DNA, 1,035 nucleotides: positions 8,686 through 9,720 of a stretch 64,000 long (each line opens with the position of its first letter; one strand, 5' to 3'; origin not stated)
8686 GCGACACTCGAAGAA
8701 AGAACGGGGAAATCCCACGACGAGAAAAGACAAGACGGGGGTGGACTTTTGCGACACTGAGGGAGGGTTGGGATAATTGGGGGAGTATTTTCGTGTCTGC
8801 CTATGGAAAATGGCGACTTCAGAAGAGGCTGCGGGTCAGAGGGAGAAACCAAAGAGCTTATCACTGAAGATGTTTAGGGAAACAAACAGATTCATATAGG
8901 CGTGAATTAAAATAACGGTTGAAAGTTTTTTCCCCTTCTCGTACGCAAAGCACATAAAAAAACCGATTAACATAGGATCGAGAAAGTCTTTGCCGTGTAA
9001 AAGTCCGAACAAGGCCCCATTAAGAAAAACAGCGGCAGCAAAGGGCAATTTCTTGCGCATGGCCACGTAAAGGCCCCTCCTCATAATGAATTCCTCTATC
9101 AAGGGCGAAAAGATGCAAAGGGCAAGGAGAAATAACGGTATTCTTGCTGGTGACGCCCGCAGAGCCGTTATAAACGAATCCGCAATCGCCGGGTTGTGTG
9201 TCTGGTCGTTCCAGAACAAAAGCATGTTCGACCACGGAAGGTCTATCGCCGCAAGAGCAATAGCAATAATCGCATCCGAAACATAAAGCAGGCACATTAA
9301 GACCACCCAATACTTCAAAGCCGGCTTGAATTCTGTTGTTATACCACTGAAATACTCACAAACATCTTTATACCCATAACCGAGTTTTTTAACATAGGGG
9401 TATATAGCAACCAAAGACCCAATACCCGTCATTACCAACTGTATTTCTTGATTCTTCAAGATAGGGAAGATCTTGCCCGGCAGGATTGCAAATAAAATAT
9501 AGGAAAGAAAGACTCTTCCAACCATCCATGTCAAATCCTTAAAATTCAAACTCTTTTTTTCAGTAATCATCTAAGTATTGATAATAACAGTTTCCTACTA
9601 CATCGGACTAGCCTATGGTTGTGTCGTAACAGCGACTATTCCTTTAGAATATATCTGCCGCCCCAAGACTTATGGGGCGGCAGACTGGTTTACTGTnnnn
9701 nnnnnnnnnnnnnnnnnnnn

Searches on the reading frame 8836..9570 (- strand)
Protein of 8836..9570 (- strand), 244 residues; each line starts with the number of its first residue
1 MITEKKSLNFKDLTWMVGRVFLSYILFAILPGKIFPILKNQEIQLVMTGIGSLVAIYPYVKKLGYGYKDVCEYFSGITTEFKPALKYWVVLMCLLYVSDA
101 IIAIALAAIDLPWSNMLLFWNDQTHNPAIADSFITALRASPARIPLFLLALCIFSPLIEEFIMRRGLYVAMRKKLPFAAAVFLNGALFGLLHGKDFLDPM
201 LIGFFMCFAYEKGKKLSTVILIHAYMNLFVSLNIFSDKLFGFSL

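Call 67: search_protein_families(library=pfam, proteins=[window:8836-9570:-], max_evalue=0.01)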
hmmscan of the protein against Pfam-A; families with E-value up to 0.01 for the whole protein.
window:8836-9570:- (244 aa): 1 family
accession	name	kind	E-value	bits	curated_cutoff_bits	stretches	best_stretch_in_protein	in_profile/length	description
PF02517.21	Rce1-like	-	2.2e-16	60.3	22.4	1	144-229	4-93/93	Type II CAAX prenyl endopeptidase Rce1-like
